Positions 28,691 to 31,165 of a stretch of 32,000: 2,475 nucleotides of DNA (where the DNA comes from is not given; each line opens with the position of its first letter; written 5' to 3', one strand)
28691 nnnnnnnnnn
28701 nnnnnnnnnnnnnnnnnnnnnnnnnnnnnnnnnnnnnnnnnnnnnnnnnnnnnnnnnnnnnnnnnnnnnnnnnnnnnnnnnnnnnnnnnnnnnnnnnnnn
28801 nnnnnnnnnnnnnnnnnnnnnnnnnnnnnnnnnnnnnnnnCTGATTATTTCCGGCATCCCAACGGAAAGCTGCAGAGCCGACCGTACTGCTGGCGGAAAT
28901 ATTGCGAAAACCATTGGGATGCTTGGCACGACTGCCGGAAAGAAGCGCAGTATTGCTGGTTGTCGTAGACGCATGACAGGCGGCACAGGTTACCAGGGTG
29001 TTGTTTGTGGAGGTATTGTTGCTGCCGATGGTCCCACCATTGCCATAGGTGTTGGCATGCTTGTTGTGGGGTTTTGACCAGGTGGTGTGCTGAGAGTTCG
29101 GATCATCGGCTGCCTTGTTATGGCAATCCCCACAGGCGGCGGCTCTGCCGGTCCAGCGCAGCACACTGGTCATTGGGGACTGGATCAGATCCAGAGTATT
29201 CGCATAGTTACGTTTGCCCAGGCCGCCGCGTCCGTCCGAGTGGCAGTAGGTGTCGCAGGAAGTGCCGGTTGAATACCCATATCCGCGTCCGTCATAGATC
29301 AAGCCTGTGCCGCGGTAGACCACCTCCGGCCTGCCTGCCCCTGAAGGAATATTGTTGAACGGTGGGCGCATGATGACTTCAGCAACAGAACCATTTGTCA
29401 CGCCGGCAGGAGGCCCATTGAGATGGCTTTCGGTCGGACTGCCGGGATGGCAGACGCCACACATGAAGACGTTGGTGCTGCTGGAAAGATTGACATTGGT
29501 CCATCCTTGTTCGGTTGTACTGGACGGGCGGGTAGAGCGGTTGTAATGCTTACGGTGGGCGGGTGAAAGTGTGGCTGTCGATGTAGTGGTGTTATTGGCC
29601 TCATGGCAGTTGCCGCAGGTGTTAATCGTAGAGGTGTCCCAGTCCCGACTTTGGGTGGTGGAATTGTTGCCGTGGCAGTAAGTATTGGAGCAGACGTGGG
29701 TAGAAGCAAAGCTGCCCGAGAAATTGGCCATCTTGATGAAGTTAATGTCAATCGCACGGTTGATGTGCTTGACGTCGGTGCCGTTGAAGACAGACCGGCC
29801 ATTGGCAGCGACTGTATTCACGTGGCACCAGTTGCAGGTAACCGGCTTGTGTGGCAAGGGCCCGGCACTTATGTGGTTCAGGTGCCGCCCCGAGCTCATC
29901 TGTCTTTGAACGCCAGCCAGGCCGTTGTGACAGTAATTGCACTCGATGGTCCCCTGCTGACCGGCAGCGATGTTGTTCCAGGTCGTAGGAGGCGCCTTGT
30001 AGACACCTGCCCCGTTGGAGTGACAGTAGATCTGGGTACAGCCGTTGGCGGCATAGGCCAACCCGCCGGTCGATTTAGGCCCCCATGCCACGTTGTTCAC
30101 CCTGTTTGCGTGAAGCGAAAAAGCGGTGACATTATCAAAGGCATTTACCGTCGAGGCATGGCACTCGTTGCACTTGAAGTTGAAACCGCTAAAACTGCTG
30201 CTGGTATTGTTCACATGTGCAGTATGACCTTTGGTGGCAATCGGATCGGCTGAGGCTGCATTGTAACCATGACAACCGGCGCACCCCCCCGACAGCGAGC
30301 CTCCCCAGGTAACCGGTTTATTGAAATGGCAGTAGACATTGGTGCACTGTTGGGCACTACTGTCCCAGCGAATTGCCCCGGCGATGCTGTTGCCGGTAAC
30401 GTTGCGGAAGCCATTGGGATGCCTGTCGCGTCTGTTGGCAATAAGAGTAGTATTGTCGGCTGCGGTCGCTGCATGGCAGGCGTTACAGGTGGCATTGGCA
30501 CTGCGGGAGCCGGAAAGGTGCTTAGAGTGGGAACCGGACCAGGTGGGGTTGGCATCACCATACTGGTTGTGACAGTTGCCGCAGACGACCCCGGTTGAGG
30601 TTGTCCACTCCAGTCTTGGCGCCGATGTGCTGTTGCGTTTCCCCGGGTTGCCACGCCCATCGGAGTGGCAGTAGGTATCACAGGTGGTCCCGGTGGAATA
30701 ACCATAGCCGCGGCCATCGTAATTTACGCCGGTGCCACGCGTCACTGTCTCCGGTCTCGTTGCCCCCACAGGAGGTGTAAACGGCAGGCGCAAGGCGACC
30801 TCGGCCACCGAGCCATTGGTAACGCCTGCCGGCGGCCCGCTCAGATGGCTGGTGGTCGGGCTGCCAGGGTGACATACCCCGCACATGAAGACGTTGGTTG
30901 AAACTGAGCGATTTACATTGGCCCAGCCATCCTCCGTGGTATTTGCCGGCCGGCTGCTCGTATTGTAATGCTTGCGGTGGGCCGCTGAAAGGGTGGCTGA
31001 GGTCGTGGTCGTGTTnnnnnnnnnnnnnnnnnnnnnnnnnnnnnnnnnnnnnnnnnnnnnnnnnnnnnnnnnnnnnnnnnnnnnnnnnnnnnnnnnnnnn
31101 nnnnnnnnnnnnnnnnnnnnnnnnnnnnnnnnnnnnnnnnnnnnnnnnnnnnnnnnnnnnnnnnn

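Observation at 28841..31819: Hierarchical repeat architecture in the cytochrome: haem triads, 12-haem modules, and a duplicated module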

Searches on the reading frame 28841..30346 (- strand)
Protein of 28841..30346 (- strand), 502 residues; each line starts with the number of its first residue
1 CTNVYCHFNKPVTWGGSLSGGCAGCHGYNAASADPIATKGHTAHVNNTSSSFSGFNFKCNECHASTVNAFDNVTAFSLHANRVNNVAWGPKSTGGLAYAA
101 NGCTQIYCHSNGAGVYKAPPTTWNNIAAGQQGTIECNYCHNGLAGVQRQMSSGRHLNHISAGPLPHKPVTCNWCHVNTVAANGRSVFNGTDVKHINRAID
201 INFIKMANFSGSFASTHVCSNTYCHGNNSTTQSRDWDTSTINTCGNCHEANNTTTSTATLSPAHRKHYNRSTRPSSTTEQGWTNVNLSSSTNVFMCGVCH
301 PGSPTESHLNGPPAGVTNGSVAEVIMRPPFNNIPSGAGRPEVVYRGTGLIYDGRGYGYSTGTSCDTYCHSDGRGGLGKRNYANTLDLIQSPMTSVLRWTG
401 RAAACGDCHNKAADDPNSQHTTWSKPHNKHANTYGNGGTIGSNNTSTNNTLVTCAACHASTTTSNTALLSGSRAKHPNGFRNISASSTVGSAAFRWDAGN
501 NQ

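Call 44: predict_structure(alignment_id=A3)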
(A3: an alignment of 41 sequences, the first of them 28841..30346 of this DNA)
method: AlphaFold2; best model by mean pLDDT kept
length: 502 residues; sequences in the alignment: 41
mean_pLDDT: 52.2   pTM: 0.44
mean pLDDT of the five models: 52.2, 45.2, 45.1, 42.3, 37.1
residues with pLDDT >= 90: 0; 70-90: 24; 50-70: 260; < 50: 218
segments of 3 or more residues with pLDDT < 50: 1-17, 82-106, 110-119, 132-135, 141-151, 195-199, 228-242, 269-297, 301-307, 323-341, 364-403, 435-449, 476-482, 499-502
pLDDT, mean of each block of 10 residues (from residue 1): 35 48 64 69 70 65 67 64 46 37 47 46 60 49 41 61 61 71 65 49 58 53 51 40 52 51 52 39 41 48 48 60 46 40 59 63 51 40 33 38 52 53 55 47 43 62 65 51 54 53 45
secondary structure, 60 per line:
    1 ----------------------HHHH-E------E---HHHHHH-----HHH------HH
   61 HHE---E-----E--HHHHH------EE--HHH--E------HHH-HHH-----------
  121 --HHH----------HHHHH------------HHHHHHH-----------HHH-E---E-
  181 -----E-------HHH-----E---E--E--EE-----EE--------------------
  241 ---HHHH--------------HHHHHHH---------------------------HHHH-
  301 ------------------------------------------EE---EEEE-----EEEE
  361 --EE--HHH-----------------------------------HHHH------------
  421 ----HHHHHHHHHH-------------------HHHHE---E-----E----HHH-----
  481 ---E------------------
elements in order: H23-26 H39-44 H59-62 H76-80 H136-140 H153-159 H244-247 H262-268 H296-299 E348-351 E357-360 H405-408 H425-434 H454-457

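Call 47: fold_search(model_id=the predicted structure, library=pdb)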
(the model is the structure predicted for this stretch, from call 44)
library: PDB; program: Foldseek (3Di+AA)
matches with E <= 10: 0; with E <= 0.001: 0
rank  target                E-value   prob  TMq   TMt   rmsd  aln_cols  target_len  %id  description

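Call 94: search_protein_representatives(protein=window:28841-30346:-)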
Query: 502 residues. Proteins with E-value up to 0.001 (for the whole library): 348; up to 1e-10: 210; up to 1e-30: 73. The best 150 are listed.
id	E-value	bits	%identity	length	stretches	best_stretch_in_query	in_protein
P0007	0.0e+00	1261.8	55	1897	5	1-501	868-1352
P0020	3.1e-209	712.5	45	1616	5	1-496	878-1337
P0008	1.8e-197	673.7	54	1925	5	12-501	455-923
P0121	3.7e-122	425.2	69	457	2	316-502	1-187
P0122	1.2e-105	370.8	35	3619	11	12-435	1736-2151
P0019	1.4e-103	364.0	42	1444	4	1-499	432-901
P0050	2.7e-75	270.6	36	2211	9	1-229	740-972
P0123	4.3e-70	253.4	37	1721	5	1-492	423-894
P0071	8.5e-68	245.8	35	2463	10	20-374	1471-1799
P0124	7.5e-66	239.4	41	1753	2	1-501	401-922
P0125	1.9e-65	238.1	45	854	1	1-439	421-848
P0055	2.2e-65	237.9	33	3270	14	1-245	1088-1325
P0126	7.8e-65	236.1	37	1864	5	1-379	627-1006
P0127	2.7e-64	234.3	41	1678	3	7-499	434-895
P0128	2.1e-62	228.1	36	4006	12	36-231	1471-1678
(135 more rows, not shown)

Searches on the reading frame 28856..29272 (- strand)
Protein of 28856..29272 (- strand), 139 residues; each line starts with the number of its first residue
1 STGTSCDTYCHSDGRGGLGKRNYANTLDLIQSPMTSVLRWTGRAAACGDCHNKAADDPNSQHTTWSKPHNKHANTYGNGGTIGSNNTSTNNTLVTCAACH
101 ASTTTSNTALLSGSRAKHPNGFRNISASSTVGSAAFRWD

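Call 39: search_protein_families(library=pfam, max_evalue=0.1, proteins=[window:28856-29272:-])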
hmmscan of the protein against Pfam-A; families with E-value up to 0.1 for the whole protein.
seq(139 aa): 5 families
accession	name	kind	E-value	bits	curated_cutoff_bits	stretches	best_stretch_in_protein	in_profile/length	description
PF09698.15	GSu_C4xC__C2xCH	-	3.5e-08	34.4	21.7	1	5-51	1-36/36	Geobacter CxxxxCH...CXXCH motif (GSu_C4xC__C2xCH)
PF22113.1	Mtrc-MtrF_II-IV_dom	-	9.9e-07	28.9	30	2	4-108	82-171/176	Outer membrane cytochrome MtrC/MtrF-like, domains II/IV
PF14522.11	Cytochrome_C7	-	0.00035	20.8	24.8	1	44-107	13-55/67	Cytochrome c7 and related cytochrome c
PF13435.11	Cytochrome_C554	-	0.013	16.9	20.8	1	46-114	1-69/84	Cytochrome c554 and c-prime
PF02335.20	Cytochrom_C552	-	0.017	14.5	24.1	1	20-104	112-179/438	Cytochrome c552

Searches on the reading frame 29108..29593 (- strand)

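Call 38: search_protein_families(library=pfam, max_evalue=0.1, proteins=[window:29108-29593:-])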
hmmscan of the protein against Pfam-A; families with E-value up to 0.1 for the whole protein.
seq(162 aa): 3 families
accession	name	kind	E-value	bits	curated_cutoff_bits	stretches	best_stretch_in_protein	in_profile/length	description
PF09698.15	GSu_C4xC__C2xCH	-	4.8e-08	34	21.7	1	112-158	1-36/36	Geobacter CxxxxCH...CXXCH motif (GSu_C4xC__C2xCH)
PF22113.1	Mtrc-MtrF_II-IV_dom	-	0.00075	19.5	30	0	111-160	82-129/176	Outer membrane cytochrome MtrC/MtrF-like, domains II/IV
PF14522.11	Cytochrome_C7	-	0.0023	18.2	24.8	0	32-56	43-55/67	Cytochrome c7 and related cytochrome c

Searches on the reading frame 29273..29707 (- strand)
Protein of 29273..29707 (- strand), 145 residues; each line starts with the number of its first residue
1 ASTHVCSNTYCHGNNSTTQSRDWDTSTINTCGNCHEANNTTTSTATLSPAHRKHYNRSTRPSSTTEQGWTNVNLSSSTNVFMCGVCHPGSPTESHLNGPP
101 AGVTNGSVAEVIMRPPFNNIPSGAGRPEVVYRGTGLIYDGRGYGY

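Call 39: search_protein_families(library=pfam, max_evalue=0.1, proteins=[window:29273-29707:-])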
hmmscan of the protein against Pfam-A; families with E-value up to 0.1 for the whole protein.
seq(145 aa): 4 families
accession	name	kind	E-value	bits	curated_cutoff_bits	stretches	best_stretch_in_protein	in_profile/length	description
PF09698.15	GSu_C4xC__C2xCH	-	0.00016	22.8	21.7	1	6-35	2-36/36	Geobacter CxxxxCH...CXXCH motif (GSu_C4xC__C2xCH)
PF22113.1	Mtrc-MtrF_II-IV_dom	-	0.0038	17.2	30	1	9-93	10-94/176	Outer membrane cytochrome MtrC/MtrF-like, domains II/IV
PF14522.11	Cytochrome_C7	-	0.0053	17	24.8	0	27-93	12-54/67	Cytochrome c7 and related cytochrome c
PF09699.15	Paired_CXXCH_1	-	0.037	14.2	20.6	0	10-38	11-39/41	Doubled CXXCH motif (Paired_CXXCH_1)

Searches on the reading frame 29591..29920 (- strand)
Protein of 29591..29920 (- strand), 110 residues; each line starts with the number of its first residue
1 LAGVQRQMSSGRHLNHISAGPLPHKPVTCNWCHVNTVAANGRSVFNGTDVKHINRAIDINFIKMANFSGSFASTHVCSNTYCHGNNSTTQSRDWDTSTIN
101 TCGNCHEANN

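Call 38: search_protein_families(library=pfam, max_evalue=0.1, proteins=[window:29591-29920:-])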
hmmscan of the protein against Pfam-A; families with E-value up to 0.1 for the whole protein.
seq(110 aa): 2 families
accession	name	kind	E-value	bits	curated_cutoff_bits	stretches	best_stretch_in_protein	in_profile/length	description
PF09698.15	GSu_C4xC__C2xCH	-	3.3e-05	24.9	21.7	1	77-106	2-36/36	Geobacter CxxxxCH...CXXCH motif (GSu_C4xC__C2xCH)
PF14522.11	Cytochrome_C7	-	0.0062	16.8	24.8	1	14-107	6-67/67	Cytochrome c7 and related cytochrome c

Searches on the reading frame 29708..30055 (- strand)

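Call 39: search_protein_families(library=pfam, max_evalue=0.1, proteins=[window:29708-30055:-])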
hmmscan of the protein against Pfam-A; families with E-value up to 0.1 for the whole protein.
seq(116 aa): 6 families
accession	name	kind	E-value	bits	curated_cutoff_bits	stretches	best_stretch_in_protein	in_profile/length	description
PF09698.15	GSu_C4xC__C2xCH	-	6.6e-09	36.8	21.7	1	6-43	2-36/36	Geobacter CxxxxCH...CXXCH motif (GSu_C4xC__C2xCH)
PF14522.11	Cytochrome_C7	-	0.0023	18.1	24.8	1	35-84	12-54/67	Cytochrome c7 and related cytochrome c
PF14537.11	Cytochrom_c3_2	-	0.0025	18.7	25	1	30-79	28-65/79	Cytochrome c3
PF02892.21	zf-BED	-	0.032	14.7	20.6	0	34-48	14-28/44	BED zinc finger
PF10276.14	zf-CHCC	-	0.064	13.7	27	0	9-42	4-33/37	Zinc-finger domain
PF14122.12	YokU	-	0.065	13.7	27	0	73-105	1-31/87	YokU-like protein, putative antitoxin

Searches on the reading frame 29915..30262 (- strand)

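Call 38: search_protein_families(library=pfam, max_evalue=0.1, proteins=[window:29915-30262:-])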
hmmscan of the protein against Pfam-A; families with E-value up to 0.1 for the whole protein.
seq(116 aa): 6 families
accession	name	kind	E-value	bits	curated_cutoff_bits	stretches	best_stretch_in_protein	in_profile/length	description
PF09698.15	GSu_C4xC__C2xCH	-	3.1e-08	34.6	21.7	1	75-112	2-36/36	Geobacter CxxxxCH...CXXCH motif (GSu_C4xC__C2xCH)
PF14537.11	Cytochrom_c3_2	-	0.00032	21.6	25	1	28-113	6-65/79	Cytochrome c3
PF14522.11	Cytochrome_C7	-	0.00086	19.5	24.8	1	19-113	11-67/67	Cytochrome c7 and related cytochrome c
PF22113.1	Mtrc-MtrF_II-IV_dom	-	0.0019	18.2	30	1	19-113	72-164/176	Outer membrane cytochrome MtrC/MtrF-like, domains II/IV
PF07583.16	PSCyt2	-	0.0022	18.4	29.8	1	13-50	163-200/209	Protein of unknown function (DUF1549)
PF13435.11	Cytochrome_C554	-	0.025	15.9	20.8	1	30-112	1-83/84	Cytochrome c554 and c-prime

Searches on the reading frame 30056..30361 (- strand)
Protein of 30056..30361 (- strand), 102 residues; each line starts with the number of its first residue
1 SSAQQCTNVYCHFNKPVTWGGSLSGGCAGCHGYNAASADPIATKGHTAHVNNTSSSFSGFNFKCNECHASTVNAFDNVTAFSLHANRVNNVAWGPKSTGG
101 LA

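Call 39: search_protein_families(library=pfam, max_evalue=0.1, proteins=[window:30056-30361:-])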
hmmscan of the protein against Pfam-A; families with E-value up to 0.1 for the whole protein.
seq(102 aa): 4 families
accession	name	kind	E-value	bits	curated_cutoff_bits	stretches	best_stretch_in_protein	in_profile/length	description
PF09698.15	GSu_C4xC__C2xCH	-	0.0013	19.8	21.7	1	5-31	1-36/36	Geobacter CxxxxCH...CXXCH motif (GSu_C4xC__C2xCH)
PF14537.11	Cytochrom_c3_2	-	0.0017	19.2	25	1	5-70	8-66/79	Cytochrome c3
PF03892.19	NapB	-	0.0047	17.5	25.1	1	26-76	66-119/127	Nitrate reductase cytochrome c-type subunit (NapB)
PF07583.16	PSCyt2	-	0.0061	17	29.8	1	44-83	161-200/209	Protein of unknown function (DUF1549)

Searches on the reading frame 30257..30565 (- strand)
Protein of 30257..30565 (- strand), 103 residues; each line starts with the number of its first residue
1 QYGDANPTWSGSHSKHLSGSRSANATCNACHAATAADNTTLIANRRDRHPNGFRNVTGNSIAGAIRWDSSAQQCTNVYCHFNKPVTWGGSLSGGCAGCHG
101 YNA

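Call 38: search_protein_families(library=pfam, max_evalue=0.1, proteins=[window:30257-30565:-])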
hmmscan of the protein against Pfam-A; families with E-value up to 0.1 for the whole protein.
seq(103 aa): 3 families
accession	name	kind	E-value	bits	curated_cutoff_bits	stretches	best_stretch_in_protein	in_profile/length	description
PF09698.15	GSu_C4xC__C2xCH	-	0.0016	19.5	21.7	1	73-99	1-36/36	Geobacter CxxxxCH...CXXCH motif (GSu_C4xC__C2xCH)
PF14522.11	Cytochrome_C7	-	0.0082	16.4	24.8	1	12-99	4-66/67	Cytochrome c7 and related cytochrome c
PF02085.21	Cytochrom_CIII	-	0.019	15.8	22.9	1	13-99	25-101/101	Class III cytochrome C family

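Call 56: search_solved_structures(query=A5, max_evalue=10, show_alignments=0)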
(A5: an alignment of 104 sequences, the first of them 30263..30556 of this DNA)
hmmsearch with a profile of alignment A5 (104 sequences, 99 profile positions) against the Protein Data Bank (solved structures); distinct sequences matched with E-value up to 10: 37.
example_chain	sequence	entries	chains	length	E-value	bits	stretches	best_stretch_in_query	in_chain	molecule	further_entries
1bvb_A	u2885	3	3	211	0.00031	24.3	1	21-97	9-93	CYTOCHROME C-554 | CYTOCHROME C554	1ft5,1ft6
9l08_A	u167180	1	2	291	0.00088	22.9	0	7-34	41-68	Covalently Connected Cytochrome c555 trimer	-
9m8m_C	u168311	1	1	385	0.012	19.3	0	8-32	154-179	Photosynthetic reaction center cytochrome c subunit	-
6qvm_A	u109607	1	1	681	0.014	19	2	14-98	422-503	Multiheme cytochrome cf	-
7vrj_C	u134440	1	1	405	0.015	18.9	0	7-29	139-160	Photosynthetic reaction center cytochrome c subunit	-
1sp3_A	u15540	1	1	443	0.047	17.3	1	17-98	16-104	cytochrome c, putative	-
2j7a_C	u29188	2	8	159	0.11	16.1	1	54-97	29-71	CYTOCHROME C QUINOL DEHYDROGENASE NRFH | NAPC/NIRT CYTOCHROME C FAMILY PROTEIN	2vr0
9h19_C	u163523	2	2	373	0.13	15.9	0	6-98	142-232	Photosynthetic reaction center cytochrome c subunit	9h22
3ucp_A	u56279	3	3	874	0.14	15.8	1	20-78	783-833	UndA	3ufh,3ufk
2ozy_A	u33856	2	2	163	0.16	15.6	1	5-97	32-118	Cytochrome c-type protein nrfB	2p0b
7o0u_C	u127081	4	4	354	0.16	15.6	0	57-74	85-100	MULTIHEME_CYTC domain-containing protein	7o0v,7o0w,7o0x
9lts_C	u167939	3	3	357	0.17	15.5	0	6-35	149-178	Photosynthetic reaction center cytochrome c subunit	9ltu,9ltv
8yy9_C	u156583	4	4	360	0.17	15.5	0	6-35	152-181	Photosynthetic reaction center cytochrome c subunit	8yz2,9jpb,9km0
1z1n_X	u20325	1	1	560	0.19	15.3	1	19-98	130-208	sixteen heme cytochrome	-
1gws_A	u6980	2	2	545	0.24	15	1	19-98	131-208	HIGH-MOLECULAR-WEIGHT CYTOCHROME C | High-molecular-weight cytochrome c precursor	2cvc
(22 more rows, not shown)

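Call 61: predict_structure(alignment_id=A5)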
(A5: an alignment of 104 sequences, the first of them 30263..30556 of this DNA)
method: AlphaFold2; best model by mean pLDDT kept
length: 98 residues; sequences in the alignment: 104
mean_pLDDT: 62.3   pTM: 0.49
mean pLDDT of the five models: 62.3, 60.9, 60.7, 58.2, 57.6
residues with pLDDT >= 90: 0; 70-90: 38; 50-70: 39; < 50: 21
segments of 3 or more residues with pLDDT < 50: 1-5, 46-50, 92-98
pLDDT, mean of each block of 10 residues (from residue 1): 46 57 74 75 54 67 74 71 57 43
secondary structure, 60 per line:
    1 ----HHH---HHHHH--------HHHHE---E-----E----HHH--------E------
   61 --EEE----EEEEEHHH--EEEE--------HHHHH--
elements in order: H11-15 H24-27 E63-65 E70-74 E80-83 H92-96

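Call 65: fold_search(model_id=the predicted structure, library=pdb)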
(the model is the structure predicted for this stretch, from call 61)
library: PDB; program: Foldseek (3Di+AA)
matches with E <= 10: 19; with E <= 0.001: 0
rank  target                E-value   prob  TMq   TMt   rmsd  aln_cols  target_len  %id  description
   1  6u8y_N                3.4e+00  0.04  0.22  0.14  12.1        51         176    8  Structure of the membrane-bound sulfane sulfur reductase (MBS), an archaeal respiratory membrane complex (released 2020-09-09)
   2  2yrc_MODEL_1_A        5.7e+00  0.06  0.20  0.32   7.3        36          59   14  Solution structure of the zf-Sec23_Sec24 from human Sec23A (released 2007-10-02)
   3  6dn7_C                6.1e+00  0.04  0.19  0.11   3.9        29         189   21  SPRY domain-containing SOCS box protein 2 complexed with WDINNN(BAL) Cyclic peptide inhibitor (released 2019-04-17)
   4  9dvt_R                6.1e+00  0.04  0.19  0.08   6.9        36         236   14  Cryo-EM structure of RpaA bound to PkaiBC DNA and the CTD of the alpha subunit of RNAP from the cyanobacterium Synecho (released 2025-10-15)
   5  6wau_E                6.1e+00  0.02  0.13  0.22   3.0        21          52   28  Complex structure of PHF19 (released 2020-08-26)
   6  2ihs_B                6.5e+00  0.05  0.22  0.12   5.2        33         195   18  Crystal structure of the B30.2/SPRY domain of GUSTAVUS in complex with a 20-residue VASA peptide (released 2007-01-16)
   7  1xez                  6.5e+00  0.02  0.18  0.03   4.6        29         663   17  Crystal Structure Of The Vibrio Cholerae Cytolysin (HlyA) Pro-Toxin With Octylglucoside Bound (released 2005-06-14)
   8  5w10_D                7.0e+00  0.05  0.19  0.12   5.5        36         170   14  Lcd1 GAF domain in complex with cAMP ligand (released 2017-06-28)
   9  8jb1_A                7.0e+00  0.04  0.18  0.04   3.9        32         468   16  Crystal structure of glyceraldehyde-3-phosphate dehydrogenase from Corynebacterium glutamicum ATCC13032 in complex wit (released 2023-12-06)
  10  3o44_A                7.0e+00  0.02  0.18  0.04   4.7        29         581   17  Crystal Structure of the Vibrio cholerae Cytolysin (HlyA) Heptameric Pore (released 2011-04-20)
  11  5w10_C                7.5e+00  0.04  0.19  0.12   5.5        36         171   14  Lcd1 GAF domain in complex with cAMP ligand (released 2017-06-28)
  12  3kc6                  7.5e+00  0.02  0.18  0.10   7.5        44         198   18  Crystal structure of the large c-terminal domain of polymerase basic protein 2 from influenza virus a/viet nam/1203/2004 (released 2010-03-09)
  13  5vno_A                8.1e+00  0.04  0.22  0.04   5.3        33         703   15  Crystal structure of Sec23a/Sec24a/Sec22 (released 2017-07-05)
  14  9g0a_c                8.1e+00  0.02  0.16  0.03   4.8        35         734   17  Influenza A/H7N9 polymerase post-cleavage cap-snatching complex (released 2025-07-16)
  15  5msg_C                8.7e+00  0.03  0.20  0.03   5.5        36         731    8  Influenza B polymerase bound to vRNA promoter and capped RNA primer (released 2017-02-08)
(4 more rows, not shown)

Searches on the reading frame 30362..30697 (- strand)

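Call 39: search_protein_families(library=pfam, max_evalue=0.1, proteins=[window:30362-30697:-])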
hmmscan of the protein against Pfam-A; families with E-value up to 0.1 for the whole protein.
seq(112 aa): 11 families
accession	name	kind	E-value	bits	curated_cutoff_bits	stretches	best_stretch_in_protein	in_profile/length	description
PF09698.15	GSu_C4xC__C2xCH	-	4.1e-08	34.2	21.7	1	5-43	1-36/36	Geobacter CxxxxCH...CXXCH motif (GSu_C4xC__C2xCH)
PF22113.1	Mtrc-MtrF_II-IV_dom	-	0.00021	21.3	30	1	5-80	83-168/176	Outer membrane cytochrome MtrC/MtrF-like, domains II/IV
PF14522.11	Cytochrome_C7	-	0.00025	21.2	24.8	1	3-75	13-66/67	Cytochrome c7 and related cytochrome c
PF03264.19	Cytochrom_NNT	-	0.0052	17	24.1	1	32-82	32-77/174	NapC/NirT cytochrome c family, N-terminal region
PF14537.11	Cytochrom_c3_2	-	0.0073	17.2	25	1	3-79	6-68/79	Cytochrome c3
PF02892.21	zf-BED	-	0.0085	16.5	20.6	0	65-84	13-32/44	BED zinc finger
PF13442.11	Cytochrome_CBB3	-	0.017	15.9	27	0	62-103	5-43/68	Cytochrome C oxidase, cbb3-type, subunit III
PF09699.15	Paired_CXXCH_1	-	0.021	15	20.6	0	38-79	8-40/41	Doubled CXXCH motif (Paired_CXXCH_1)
PF02335.20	Cytochrom_C552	-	0.034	13.6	24.1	1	34-94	242-301/438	Cytochrome c552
PF24734.1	DUF7685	-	0.048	14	27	0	34-46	23-35/43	Domain of unknown function (DUF7685)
PF02085.21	Cytochrom_CIII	-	0.052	14.3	22.9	0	4-75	47-101/101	Class III cytochrome C family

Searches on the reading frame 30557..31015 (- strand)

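Call 38: search_protein_families(library=pfam, max_evalue=0.1, proteins=[window:30557-31015:-])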
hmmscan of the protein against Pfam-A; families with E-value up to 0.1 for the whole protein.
seq(153 aa): 3 families
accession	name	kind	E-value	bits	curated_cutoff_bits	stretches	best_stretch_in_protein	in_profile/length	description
PF09698.15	GSu_C4xC__C2xCH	-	7.6e-08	33.4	21.7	1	111-149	1-36/36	Geobacter CxxxxCH...CXXCH motif (GSu_C4xC__C2xCH)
PF14522.11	Cytochrome_C7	-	3.4e-05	24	24.8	1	108-151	12-50/67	Cytochrome c7 and related cytochrome c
PF22113.1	Mtrc-MtrF_II-IV_dom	-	0.0039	17.2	30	0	110-151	82-129/176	Outer membrane cytochrome MtrC/MtrF-like, domains II/IV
